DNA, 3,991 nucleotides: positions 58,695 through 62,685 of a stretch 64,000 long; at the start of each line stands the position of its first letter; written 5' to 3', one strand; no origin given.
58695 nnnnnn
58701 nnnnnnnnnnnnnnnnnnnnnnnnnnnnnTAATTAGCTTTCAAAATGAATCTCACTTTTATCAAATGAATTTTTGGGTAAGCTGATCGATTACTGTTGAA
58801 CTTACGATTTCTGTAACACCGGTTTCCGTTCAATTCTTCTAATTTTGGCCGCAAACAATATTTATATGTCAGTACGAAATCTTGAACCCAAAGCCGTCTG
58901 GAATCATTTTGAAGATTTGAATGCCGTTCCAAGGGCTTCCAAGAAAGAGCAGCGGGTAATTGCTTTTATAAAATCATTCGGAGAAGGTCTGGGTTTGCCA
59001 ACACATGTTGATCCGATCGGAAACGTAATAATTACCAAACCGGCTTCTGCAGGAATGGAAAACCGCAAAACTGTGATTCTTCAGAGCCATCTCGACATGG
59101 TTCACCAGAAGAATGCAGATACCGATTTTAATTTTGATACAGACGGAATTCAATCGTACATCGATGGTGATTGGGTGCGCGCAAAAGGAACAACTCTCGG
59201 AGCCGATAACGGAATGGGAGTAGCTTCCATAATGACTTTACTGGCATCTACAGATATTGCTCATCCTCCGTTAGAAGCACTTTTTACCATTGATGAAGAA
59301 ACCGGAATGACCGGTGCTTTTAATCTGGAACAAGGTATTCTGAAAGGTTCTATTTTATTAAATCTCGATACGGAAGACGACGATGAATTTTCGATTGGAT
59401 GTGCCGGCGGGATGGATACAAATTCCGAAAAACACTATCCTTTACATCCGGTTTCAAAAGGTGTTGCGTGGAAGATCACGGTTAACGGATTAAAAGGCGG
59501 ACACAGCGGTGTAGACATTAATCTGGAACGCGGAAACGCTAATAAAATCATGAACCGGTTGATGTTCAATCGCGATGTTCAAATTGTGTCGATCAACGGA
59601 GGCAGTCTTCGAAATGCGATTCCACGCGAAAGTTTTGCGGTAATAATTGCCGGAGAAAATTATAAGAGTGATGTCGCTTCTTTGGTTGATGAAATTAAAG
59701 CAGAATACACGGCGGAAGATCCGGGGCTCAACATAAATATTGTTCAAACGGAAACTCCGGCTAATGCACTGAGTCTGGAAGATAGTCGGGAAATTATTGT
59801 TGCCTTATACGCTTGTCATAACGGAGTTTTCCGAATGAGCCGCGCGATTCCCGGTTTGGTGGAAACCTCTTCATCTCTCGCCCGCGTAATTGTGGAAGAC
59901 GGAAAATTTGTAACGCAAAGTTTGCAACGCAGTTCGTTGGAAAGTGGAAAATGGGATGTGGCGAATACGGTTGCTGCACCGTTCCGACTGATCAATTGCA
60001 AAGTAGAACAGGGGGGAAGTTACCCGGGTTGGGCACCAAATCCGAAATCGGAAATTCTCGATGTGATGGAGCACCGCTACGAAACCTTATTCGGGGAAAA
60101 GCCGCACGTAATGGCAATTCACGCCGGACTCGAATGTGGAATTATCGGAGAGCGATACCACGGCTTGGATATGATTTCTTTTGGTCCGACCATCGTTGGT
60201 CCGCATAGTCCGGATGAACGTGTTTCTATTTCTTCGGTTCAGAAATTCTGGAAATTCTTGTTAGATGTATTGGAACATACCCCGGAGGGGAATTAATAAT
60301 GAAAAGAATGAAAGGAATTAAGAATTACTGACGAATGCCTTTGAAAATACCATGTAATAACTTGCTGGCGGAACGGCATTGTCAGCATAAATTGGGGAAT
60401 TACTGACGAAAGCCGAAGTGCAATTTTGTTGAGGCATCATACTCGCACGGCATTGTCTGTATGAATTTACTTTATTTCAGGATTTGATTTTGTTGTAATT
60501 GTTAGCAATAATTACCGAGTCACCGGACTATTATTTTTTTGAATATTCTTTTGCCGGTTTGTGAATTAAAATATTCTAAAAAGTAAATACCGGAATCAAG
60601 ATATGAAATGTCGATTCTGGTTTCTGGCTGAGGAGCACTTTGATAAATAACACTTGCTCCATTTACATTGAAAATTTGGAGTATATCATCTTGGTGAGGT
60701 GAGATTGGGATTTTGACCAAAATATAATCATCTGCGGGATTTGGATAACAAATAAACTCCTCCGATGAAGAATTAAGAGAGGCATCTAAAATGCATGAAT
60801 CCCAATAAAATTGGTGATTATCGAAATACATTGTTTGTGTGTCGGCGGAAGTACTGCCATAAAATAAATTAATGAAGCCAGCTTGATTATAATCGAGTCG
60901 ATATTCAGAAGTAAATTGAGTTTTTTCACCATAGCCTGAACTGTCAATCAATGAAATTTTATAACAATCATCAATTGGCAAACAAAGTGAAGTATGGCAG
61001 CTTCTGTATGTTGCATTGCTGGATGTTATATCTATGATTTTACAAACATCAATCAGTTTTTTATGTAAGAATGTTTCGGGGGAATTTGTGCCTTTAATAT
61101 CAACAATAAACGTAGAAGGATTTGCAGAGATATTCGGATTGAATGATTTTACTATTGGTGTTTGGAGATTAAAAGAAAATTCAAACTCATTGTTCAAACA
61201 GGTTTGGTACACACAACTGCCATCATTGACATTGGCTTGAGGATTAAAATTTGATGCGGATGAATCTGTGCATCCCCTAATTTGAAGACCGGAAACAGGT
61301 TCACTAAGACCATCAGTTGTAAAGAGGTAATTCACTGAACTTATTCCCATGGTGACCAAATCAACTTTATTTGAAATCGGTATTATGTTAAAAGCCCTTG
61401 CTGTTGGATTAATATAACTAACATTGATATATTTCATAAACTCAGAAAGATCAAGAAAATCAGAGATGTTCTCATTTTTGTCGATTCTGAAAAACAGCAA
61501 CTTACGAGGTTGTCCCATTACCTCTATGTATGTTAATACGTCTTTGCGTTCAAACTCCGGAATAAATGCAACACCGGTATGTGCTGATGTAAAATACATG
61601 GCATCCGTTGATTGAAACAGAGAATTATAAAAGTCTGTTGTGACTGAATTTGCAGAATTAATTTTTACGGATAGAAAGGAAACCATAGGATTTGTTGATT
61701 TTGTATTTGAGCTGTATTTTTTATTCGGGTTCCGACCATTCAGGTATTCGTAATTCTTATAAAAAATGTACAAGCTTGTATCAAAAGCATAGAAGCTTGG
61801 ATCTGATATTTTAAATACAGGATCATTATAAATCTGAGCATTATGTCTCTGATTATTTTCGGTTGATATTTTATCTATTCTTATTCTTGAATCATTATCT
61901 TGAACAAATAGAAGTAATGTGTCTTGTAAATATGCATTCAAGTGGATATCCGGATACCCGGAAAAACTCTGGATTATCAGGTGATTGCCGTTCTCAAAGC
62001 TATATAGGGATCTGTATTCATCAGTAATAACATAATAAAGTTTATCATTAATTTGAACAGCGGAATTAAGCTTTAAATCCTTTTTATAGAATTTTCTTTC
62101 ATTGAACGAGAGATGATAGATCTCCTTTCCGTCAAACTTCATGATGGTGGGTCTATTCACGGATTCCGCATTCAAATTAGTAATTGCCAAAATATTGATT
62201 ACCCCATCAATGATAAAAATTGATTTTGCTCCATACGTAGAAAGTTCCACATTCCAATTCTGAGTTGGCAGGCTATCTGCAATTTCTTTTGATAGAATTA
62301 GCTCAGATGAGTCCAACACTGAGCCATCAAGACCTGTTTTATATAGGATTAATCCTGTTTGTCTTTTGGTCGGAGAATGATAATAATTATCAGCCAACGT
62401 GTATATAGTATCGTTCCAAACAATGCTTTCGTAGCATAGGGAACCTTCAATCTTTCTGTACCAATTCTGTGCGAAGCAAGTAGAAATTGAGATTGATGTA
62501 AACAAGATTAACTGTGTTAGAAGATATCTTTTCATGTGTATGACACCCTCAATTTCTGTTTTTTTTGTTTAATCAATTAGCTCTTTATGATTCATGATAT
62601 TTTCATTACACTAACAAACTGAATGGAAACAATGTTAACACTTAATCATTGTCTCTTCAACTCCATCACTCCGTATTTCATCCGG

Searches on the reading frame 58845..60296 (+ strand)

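Call 42: search_protein_families(library=pfam, proteins=[window:58845-60296:+], max_evalue=0.00001)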
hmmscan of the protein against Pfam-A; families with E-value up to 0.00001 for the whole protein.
window:58845-60296:+ (483 aa): 1 family
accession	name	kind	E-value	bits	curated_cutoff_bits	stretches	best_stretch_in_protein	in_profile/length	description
PF01546.33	Peptidase_M20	-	3.7e-13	50.3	24.6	1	78-477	1-205/206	Peptidase family M20/M25/M40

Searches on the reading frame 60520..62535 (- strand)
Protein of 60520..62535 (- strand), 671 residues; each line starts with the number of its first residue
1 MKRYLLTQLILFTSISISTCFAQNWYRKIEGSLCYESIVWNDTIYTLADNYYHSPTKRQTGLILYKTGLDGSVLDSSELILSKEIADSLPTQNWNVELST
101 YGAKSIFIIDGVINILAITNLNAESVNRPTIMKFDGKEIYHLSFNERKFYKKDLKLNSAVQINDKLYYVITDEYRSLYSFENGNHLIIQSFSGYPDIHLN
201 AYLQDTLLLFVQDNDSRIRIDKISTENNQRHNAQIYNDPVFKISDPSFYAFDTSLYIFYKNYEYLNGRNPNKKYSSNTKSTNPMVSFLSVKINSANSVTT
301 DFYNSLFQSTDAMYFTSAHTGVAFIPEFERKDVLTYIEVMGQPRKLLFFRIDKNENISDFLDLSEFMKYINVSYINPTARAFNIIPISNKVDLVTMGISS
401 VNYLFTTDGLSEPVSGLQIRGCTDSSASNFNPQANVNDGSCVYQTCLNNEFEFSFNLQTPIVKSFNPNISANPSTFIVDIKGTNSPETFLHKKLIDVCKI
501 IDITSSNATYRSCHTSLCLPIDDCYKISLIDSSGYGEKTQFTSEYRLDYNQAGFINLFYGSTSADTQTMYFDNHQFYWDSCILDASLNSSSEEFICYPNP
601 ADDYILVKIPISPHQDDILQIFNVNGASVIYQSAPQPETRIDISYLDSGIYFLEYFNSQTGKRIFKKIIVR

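Call 42: search_protein_families(library=pfam, proteins=[window:60520-62535:-], max_evalue=0.00001)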
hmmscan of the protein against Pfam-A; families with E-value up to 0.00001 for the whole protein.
window:60520-62535:- (671 aa): 1 family
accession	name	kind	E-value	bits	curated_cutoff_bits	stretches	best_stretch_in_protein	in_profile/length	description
PF18962.6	Por_Secre_tail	-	2.3e-11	44.3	27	1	597-670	2-75/75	Secretion system C-terminal sorting domain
